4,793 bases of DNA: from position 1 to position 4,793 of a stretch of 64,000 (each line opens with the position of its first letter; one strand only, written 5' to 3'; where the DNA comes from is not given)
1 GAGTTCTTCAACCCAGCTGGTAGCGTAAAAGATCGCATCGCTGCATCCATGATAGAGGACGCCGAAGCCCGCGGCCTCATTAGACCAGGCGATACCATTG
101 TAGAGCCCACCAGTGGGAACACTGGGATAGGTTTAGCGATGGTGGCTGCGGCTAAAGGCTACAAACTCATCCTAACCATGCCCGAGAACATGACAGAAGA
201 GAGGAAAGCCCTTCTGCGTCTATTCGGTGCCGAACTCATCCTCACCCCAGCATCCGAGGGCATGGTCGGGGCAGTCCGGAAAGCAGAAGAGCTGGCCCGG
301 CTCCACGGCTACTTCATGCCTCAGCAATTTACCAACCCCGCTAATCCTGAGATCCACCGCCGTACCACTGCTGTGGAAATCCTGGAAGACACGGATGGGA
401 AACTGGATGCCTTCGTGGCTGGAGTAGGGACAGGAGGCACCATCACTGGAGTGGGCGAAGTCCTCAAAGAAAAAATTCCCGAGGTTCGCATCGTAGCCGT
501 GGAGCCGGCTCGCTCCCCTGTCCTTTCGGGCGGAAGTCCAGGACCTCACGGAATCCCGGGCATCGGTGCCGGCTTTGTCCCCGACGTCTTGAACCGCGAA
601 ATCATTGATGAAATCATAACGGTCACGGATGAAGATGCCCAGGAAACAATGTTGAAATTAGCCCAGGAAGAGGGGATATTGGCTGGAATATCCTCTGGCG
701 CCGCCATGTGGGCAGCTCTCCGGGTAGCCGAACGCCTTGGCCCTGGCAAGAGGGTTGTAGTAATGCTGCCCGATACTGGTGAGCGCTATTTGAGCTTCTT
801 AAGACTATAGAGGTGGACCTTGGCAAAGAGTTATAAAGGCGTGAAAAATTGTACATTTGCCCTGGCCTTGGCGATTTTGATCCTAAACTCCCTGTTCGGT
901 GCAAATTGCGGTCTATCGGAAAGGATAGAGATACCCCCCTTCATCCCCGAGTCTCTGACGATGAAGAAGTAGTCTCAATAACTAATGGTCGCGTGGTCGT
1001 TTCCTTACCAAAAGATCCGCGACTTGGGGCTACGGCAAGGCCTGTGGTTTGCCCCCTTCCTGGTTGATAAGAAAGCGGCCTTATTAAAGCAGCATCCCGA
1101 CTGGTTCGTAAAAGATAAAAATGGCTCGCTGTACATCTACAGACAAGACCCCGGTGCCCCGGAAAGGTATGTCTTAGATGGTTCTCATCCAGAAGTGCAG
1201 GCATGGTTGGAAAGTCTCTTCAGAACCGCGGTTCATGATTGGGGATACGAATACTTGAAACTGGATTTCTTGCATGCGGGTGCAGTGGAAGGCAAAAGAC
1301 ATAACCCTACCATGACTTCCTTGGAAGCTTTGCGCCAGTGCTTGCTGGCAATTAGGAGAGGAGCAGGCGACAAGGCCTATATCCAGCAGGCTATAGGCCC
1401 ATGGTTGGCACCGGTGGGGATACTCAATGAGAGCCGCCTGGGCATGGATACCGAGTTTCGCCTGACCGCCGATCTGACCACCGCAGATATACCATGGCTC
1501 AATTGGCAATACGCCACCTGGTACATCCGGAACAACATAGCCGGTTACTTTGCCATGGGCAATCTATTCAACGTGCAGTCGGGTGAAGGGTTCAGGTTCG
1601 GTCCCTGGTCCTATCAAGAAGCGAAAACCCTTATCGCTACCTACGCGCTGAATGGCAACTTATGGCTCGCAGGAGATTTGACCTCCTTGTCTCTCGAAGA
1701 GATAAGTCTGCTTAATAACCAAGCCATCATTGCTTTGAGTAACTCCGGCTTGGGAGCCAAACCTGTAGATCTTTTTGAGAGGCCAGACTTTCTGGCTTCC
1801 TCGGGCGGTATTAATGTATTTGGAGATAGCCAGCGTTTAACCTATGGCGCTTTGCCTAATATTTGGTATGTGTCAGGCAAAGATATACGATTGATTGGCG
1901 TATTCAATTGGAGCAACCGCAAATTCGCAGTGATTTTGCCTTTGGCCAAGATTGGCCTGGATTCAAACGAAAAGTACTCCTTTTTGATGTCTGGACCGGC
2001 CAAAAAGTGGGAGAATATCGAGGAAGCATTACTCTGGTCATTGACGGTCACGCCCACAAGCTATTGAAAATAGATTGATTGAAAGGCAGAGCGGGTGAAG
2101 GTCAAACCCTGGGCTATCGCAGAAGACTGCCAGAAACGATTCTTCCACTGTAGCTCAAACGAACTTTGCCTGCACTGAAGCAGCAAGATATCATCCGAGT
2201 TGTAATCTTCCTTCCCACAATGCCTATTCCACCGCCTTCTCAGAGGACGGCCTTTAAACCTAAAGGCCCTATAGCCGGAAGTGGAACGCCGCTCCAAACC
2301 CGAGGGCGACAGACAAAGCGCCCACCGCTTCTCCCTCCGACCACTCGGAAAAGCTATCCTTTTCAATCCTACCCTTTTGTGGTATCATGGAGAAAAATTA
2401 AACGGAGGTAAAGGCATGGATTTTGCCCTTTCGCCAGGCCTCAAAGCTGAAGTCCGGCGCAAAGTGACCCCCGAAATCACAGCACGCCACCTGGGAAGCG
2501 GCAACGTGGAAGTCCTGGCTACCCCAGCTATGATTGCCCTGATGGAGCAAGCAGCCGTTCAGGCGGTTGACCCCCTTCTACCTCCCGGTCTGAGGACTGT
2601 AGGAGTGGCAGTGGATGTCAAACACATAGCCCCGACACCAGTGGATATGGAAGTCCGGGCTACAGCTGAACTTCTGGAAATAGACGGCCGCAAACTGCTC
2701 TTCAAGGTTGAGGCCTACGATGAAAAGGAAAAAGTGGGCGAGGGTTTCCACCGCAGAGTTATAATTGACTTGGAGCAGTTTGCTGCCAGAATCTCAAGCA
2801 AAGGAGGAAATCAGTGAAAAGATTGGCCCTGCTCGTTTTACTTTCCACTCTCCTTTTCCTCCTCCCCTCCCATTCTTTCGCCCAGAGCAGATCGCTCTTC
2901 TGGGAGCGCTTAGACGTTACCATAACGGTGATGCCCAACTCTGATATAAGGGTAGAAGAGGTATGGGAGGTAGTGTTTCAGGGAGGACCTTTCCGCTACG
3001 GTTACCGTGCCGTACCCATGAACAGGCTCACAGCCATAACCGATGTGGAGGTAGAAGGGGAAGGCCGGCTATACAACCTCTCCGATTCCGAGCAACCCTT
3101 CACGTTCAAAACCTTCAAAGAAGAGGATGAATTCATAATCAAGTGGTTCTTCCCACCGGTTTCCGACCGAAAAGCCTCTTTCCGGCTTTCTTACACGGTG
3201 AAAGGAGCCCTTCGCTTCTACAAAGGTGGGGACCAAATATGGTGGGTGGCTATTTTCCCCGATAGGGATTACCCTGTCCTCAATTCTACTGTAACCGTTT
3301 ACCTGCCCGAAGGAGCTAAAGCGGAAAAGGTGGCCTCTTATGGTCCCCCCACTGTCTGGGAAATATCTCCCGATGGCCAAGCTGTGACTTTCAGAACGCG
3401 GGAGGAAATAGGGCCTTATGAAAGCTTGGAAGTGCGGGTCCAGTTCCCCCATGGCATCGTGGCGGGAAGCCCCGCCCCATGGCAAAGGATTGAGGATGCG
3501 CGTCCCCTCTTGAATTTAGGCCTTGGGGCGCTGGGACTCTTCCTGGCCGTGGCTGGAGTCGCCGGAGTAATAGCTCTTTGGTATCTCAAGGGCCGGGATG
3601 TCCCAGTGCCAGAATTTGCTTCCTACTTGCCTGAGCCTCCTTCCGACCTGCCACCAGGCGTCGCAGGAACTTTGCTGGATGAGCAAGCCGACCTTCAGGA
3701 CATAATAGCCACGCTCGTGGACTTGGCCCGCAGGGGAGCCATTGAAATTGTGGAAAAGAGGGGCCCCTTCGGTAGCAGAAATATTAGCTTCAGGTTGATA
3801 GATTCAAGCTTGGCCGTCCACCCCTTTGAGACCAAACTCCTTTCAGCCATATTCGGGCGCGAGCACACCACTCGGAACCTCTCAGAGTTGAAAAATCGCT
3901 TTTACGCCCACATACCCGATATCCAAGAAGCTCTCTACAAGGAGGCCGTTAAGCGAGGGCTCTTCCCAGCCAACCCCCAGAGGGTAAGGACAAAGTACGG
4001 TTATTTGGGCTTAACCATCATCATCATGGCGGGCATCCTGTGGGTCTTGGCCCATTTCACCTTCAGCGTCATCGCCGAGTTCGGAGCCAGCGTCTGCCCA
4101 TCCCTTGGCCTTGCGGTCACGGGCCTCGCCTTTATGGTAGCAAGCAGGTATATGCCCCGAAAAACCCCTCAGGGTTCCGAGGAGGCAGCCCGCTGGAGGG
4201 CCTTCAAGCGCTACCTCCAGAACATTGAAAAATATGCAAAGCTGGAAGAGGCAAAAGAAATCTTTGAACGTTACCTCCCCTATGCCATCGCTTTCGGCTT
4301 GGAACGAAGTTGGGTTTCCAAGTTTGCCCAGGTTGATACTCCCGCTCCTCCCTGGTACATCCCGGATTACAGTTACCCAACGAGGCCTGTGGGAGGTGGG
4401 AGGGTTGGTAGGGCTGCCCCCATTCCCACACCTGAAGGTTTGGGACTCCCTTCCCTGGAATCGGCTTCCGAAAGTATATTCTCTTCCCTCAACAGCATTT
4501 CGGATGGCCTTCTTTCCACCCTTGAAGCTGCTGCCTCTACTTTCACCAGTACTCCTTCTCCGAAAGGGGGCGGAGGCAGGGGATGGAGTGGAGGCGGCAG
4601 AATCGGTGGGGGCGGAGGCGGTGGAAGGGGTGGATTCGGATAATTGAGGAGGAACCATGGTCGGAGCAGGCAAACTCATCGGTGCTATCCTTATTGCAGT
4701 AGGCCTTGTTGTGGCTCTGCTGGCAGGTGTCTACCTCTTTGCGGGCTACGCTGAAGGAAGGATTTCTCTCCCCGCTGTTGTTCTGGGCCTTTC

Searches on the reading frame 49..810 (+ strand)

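Call 67: search_protein_families(library=pfam, proteins=[window:49-810:+], max_evalue=0.000001)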
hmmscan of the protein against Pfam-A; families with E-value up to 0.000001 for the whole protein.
window:49-810:+ (253 aa): 1 family
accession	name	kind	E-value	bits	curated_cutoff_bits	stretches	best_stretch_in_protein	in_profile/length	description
PF00291.31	PALP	-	2.4e-67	227.8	35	1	2-242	46-295/295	Pyridoxal-phosphate dependent enzyme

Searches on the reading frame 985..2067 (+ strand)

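Call 67: search_protein_families(library=pfam, proteins=[window:985-2067:+], max_evalue=0.000001)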
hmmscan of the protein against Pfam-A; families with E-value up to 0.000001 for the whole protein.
window:985-2067:+ (360 aa): 1 family
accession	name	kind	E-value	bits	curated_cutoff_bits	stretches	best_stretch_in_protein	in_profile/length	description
PF02065.24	Melibiase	-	3.5e-10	39.9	27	1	9-114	111-210/347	Melibiase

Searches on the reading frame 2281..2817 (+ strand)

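Call 67: search_protein_families(library=pfam, proteins=[window:2281-2817:+], max_evalue=0.000001)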
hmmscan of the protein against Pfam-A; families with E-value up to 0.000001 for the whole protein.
window:2281-2817:+ (178 aa): 1 family
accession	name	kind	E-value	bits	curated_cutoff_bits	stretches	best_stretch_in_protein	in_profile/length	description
PF22636.2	FlK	-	2e-39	134.3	27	1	62-163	1-101/103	Fluoroacetyl-CoA-specific thioesterase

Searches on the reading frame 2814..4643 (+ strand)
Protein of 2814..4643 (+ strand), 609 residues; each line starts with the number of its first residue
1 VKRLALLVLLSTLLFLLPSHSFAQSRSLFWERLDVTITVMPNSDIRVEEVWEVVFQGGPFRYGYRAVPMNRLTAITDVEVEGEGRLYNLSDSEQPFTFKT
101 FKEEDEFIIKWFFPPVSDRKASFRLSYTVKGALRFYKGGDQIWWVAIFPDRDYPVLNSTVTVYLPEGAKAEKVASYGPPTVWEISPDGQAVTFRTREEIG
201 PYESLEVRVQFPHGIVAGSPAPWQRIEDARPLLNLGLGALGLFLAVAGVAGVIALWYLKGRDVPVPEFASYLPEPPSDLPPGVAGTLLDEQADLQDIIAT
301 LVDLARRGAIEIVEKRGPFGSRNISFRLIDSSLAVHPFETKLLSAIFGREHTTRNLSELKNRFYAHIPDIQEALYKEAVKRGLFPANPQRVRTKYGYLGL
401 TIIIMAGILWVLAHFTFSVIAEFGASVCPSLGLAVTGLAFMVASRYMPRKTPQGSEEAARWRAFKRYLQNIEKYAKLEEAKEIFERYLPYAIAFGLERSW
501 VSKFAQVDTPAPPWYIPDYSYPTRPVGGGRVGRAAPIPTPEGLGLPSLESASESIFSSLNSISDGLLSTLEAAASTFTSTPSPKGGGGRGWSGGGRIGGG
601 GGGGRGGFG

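Call 23: search_protein_families(library=pfam, proteins=[window:2814-4643:+], max_evalue=0.00001)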
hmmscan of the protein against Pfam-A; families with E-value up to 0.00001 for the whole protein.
window:2814-4643:+ (609 aa): 2 families
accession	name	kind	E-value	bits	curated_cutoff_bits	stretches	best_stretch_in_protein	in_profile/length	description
PF20990.2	DUF2207_C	-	7.5e-45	154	33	1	270-504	3-247/247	Predicted membrane protein (DUF2207) C-terminal domain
PF09972.14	DUF2207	-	6.5e-17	62.7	24.4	1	31-211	3-172/172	Predicted membrane protein (DUF2207) N-terminal domain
